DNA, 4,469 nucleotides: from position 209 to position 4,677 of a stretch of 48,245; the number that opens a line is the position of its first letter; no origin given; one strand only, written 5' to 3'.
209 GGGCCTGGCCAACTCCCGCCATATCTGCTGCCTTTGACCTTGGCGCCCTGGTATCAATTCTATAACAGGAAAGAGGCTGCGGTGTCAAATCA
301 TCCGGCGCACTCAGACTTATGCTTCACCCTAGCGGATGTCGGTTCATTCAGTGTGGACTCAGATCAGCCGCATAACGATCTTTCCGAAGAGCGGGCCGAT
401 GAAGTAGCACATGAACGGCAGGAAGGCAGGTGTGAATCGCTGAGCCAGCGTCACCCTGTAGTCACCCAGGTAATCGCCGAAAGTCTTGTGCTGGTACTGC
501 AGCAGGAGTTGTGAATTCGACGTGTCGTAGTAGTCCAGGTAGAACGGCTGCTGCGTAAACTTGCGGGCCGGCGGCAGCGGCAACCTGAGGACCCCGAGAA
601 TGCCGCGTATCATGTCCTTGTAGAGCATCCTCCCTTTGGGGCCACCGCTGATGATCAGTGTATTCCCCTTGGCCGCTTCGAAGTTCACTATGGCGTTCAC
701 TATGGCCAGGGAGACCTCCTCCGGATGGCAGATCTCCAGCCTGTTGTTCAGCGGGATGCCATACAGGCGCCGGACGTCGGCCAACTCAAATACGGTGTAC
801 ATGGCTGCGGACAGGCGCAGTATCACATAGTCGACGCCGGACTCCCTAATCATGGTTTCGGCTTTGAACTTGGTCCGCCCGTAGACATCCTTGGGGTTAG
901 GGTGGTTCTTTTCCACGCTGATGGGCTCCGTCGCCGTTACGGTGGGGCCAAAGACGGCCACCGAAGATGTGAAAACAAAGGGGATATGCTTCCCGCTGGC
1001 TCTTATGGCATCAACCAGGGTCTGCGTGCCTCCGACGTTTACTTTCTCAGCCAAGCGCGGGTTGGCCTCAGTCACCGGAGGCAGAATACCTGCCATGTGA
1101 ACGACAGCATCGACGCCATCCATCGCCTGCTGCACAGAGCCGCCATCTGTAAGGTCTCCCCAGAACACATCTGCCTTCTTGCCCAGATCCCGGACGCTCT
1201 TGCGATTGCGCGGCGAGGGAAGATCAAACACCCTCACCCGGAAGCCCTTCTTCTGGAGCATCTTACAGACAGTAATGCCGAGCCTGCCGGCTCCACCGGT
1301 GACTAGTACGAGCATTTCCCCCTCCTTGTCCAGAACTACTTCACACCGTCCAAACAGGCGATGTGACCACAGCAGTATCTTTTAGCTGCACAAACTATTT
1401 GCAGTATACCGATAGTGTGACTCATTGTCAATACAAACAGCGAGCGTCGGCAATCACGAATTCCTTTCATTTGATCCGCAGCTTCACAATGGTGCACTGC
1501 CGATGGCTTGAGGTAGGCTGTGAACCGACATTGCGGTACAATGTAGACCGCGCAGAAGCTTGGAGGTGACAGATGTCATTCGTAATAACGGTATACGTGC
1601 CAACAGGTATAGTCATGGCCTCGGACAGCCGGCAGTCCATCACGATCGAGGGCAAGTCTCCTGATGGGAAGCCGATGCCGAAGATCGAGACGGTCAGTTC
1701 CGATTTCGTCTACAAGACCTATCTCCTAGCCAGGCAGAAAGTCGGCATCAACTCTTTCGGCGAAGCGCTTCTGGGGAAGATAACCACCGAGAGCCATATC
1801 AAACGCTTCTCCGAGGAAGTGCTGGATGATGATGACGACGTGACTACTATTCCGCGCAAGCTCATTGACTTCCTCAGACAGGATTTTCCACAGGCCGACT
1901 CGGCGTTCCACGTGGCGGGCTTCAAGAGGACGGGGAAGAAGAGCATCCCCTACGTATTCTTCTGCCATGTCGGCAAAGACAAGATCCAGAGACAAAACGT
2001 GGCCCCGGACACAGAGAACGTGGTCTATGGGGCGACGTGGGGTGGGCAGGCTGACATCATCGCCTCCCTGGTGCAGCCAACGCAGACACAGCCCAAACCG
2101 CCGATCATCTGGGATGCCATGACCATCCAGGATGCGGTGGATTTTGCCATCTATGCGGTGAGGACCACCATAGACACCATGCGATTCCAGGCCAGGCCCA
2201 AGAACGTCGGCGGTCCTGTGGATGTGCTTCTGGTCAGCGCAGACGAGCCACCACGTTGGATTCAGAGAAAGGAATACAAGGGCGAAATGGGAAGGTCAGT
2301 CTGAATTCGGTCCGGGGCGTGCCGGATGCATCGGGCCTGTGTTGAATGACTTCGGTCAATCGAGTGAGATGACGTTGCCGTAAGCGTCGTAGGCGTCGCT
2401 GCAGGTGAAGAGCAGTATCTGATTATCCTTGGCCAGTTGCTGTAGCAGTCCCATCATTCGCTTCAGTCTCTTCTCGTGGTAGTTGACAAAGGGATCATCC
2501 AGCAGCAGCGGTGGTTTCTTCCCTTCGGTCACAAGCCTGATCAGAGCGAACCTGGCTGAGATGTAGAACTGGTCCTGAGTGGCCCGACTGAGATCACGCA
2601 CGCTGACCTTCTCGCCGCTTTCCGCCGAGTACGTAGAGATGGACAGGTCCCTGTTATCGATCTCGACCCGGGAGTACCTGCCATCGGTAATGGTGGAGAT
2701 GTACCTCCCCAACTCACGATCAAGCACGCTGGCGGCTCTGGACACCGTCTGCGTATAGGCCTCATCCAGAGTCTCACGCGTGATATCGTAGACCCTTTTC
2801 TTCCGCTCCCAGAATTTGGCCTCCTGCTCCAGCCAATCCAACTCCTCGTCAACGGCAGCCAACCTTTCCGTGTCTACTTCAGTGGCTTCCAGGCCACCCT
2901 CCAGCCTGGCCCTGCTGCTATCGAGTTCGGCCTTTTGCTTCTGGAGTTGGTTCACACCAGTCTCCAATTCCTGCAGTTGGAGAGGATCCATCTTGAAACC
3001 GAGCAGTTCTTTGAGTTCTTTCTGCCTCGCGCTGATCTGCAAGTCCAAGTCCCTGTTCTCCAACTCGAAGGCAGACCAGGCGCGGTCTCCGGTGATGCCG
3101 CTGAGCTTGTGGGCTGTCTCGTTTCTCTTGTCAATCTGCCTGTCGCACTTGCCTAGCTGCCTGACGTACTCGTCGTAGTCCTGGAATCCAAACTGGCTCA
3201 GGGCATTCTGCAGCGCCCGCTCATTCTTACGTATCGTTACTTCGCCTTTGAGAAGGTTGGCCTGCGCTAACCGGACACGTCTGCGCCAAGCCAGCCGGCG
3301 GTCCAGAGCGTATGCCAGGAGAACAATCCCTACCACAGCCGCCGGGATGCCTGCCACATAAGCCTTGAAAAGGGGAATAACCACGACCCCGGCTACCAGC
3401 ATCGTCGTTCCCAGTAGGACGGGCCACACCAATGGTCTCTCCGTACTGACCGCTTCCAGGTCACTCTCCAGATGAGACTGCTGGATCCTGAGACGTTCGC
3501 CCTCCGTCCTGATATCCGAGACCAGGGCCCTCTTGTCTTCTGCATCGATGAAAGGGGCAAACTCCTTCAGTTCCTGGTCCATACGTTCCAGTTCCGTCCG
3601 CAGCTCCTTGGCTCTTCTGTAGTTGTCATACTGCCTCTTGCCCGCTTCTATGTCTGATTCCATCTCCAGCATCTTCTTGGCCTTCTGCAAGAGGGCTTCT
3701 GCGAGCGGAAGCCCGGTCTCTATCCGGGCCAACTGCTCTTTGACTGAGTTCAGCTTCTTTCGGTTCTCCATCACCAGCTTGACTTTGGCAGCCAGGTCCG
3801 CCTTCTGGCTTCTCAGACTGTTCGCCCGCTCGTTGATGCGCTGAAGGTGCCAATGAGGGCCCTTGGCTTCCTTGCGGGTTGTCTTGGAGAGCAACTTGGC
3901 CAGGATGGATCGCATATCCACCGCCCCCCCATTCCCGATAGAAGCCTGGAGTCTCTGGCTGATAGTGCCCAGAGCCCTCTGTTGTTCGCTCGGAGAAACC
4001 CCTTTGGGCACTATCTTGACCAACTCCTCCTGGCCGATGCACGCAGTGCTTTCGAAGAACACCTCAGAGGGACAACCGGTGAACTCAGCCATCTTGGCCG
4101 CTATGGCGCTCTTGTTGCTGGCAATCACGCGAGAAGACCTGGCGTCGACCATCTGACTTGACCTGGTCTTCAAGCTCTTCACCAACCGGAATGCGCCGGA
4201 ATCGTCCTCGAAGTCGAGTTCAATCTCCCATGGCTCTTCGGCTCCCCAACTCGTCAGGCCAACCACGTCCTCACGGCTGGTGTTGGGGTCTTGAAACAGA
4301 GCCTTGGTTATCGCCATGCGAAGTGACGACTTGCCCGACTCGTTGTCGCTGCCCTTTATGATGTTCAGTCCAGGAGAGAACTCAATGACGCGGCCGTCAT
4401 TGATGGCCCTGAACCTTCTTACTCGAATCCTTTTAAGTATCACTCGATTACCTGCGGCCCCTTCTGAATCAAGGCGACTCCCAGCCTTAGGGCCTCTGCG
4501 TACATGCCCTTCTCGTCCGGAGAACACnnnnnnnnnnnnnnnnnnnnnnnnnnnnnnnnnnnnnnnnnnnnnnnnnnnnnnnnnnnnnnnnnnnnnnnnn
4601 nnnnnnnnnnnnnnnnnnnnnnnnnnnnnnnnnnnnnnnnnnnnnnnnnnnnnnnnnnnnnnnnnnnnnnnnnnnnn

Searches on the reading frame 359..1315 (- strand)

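Call 39: search_protein_families(library=pfam, proteins=[window:359-1315:-], max_evalue=0.001)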
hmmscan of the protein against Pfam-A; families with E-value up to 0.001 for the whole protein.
window:359-1315:- (318 aa): 11 families
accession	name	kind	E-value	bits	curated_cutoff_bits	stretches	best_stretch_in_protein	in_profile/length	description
PF01370.27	Epimerase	-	3.8e-25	89.1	20.9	1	3-169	1-170/240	NAD dependent epimerase/dehydratase family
PF01073.25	3Beta_HSD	-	1.8e-23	83.4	22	1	4-160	1-161/280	3-beta hydroxysteroid dehydrogenase/isomerase family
PF04321.23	RmlD_sub_bind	-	7.1e-19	68.4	27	1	1-169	1-149/287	RmlD substrate binding domain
PF16363.11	GDP_Man_Dehyd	-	8.5e-19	68.6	27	1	4-160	1-168/332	GDP-mannose 4,6 dehydratase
PF13460.12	NAD_binding_10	-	7.2e-15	55.8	27.2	1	7-169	1-144/184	NAD(P)H-binding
PF05368.20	NmrA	-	4.7e-11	43.3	27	1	2-173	4-153/298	NmrA-like family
PF07993.18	NAD_binding_4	-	5.8e-08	32.6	20.1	1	60-170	81-206/258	Male sterility protein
PF02719.21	Polysacc_synt_2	-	6.6e-08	32.5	20.2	1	3-109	1-120/293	Polysaccharide biosynthesis protein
PF00106.31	adh_short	-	2.1e-06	27.8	26.6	1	3-77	3-87/195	short chain dehydrogenase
PF08659.16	KR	-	0.00036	21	22.6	1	3-121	3-140/180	KR domain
PF12606.13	RELT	-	0.00089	18.8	25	1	2-28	6-32/42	Tumour necrosis factor receptor superfamily member 19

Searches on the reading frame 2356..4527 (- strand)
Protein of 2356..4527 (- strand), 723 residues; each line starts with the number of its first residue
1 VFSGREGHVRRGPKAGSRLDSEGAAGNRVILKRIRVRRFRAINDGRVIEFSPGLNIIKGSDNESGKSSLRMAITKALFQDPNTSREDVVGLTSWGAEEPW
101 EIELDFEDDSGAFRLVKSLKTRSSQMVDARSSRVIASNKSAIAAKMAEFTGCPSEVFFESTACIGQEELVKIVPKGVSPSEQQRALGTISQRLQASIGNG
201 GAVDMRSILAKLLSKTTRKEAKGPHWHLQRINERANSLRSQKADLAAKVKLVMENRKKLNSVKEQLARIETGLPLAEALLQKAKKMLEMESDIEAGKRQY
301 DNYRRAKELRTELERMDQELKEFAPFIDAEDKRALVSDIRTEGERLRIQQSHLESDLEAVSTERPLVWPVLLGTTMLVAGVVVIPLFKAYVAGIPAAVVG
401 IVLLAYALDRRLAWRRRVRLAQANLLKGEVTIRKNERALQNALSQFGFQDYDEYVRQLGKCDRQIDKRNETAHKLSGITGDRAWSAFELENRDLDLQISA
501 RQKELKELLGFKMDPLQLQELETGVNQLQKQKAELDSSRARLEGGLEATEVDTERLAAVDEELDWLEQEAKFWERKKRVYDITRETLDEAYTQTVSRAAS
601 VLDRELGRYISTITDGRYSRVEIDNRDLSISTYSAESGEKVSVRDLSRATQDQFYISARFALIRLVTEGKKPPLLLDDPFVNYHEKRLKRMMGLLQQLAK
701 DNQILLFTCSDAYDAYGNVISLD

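Call 39: search_protein_families(library=pfam, proteins=[window:2356-4527:-], max_evalue=0.001)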
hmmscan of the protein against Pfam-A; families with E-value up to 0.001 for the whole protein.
window:2356-4527:- (723 aa): 4 families
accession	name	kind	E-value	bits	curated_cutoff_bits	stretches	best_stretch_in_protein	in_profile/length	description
PF13476.12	AAA_23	-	4.8e-09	37.6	27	1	33-271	1-198/201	AAA domain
PF02463.25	SMC_N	-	2.5e-05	24.3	40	0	31-74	2-45/220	RecF/RecN/SMC N terminal domain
PF13175.12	AAA_15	-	6.5e-05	23.2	32.1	0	31-77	3-47/374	AAA ATPase domain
PF13514.12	AAA_27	-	0.00015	21.9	22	1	31-171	3-132/206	AAA domain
